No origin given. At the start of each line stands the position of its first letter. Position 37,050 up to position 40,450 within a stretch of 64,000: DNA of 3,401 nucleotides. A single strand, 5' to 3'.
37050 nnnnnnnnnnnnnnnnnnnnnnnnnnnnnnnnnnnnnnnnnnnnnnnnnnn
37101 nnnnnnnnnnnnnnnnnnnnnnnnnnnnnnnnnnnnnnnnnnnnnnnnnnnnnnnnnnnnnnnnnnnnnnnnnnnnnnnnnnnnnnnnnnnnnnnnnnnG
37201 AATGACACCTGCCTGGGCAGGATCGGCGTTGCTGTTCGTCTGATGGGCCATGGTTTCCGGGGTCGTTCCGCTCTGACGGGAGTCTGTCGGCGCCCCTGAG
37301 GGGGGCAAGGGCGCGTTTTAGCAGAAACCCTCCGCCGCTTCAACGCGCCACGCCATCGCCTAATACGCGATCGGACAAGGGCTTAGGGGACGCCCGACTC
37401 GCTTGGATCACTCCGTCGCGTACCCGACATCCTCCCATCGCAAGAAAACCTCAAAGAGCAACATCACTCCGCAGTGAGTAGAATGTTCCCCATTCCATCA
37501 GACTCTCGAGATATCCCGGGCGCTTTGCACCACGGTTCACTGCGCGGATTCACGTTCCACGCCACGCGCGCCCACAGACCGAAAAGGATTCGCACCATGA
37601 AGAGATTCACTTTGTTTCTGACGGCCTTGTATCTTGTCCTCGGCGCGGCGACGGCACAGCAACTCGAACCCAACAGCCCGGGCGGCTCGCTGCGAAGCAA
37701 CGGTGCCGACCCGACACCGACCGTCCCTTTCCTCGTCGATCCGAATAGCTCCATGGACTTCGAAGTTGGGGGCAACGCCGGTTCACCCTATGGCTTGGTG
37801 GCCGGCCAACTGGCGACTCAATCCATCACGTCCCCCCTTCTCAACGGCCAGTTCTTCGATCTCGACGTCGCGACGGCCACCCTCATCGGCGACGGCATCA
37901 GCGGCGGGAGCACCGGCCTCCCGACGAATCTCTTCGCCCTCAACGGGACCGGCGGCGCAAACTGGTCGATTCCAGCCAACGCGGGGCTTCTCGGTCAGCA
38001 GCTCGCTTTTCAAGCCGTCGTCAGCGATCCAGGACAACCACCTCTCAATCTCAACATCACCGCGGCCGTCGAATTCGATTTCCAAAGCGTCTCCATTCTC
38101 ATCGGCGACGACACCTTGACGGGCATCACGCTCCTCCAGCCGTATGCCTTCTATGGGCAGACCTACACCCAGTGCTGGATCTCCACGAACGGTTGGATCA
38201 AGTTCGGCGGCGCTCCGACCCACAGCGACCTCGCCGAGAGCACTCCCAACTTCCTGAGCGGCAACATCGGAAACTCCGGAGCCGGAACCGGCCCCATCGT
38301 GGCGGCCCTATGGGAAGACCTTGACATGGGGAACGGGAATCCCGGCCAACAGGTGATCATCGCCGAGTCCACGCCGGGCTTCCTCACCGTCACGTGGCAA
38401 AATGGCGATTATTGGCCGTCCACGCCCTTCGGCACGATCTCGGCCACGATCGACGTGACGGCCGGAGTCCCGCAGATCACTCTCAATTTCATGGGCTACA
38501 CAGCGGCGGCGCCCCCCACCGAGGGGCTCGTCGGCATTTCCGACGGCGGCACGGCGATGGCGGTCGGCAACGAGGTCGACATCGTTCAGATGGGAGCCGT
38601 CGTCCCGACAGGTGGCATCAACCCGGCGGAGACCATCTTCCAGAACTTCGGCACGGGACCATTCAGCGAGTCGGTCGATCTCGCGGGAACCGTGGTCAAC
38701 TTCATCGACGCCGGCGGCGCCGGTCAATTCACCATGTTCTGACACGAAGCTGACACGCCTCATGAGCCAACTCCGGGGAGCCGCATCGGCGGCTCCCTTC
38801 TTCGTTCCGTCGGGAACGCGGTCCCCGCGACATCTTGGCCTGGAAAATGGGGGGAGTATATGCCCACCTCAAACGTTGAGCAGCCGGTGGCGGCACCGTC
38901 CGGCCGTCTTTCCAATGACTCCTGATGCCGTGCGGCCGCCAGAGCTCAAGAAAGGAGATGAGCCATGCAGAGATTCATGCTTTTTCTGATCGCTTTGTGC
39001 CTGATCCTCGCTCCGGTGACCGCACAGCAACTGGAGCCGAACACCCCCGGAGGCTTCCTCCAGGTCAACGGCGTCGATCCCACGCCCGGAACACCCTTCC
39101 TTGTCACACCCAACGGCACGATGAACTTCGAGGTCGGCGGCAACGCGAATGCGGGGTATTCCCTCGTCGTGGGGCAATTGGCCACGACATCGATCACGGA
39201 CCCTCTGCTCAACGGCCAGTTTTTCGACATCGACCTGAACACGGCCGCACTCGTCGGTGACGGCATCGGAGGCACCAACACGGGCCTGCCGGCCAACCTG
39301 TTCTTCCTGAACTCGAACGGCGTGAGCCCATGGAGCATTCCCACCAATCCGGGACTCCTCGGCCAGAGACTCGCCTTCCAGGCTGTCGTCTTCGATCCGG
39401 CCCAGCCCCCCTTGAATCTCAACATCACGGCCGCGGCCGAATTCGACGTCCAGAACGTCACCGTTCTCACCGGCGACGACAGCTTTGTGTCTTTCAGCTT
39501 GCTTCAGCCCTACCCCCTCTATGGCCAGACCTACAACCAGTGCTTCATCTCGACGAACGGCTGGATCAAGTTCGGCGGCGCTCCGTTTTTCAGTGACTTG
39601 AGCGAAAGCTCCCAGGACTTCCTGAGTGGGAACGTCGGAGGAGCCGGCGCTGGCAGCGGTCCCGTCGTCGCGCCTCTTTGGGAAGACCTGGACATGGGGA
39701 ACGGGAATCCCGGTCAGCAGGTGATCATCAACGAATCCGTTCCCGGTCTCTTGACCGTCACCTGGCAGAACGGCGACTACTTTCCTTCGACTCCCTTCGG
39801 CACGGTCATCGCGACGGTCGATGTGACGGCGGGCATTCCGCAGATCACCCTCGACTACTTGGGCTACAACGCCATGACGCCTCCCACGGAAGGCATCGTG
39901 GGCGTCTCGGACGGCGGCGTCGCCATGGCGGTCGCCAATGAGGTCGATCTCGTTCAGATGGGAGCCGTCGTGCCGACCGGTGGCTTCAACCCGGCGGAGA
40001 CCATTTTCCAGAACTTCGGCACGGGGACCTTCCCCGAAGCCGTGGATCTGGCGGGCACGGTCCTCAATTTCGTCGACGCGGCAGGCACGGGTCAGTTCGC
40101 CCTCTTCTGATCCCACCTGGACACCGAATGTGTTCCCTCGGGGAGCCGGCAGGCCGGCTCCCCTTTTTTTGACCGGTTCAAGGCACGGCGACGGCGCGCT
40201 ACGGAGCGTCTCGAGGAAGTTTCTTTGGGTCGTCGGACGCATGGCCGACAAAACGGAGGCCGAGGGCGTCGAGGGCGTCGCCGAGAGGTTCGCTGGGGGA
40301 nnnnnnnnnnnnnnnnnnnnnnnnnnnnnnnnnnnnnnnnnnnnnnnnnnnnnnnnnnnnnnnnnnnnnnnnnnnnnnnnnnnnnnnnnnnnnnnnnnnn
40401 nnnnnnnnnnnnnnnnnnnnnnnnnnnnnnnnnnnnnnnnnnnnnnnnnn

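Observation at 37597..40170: Tandem pair of paralogous secreted proteins of an unrecognised family wedged between the thrS operon and aspS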

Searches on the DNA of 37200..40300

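Call 38: search_rna_families(source=window, start=37200, end=40300, threshold=evalue, max_evalue=1)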
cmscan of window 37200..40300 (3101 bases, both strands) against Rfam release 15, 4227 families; matches with E-value up to 1: 0.
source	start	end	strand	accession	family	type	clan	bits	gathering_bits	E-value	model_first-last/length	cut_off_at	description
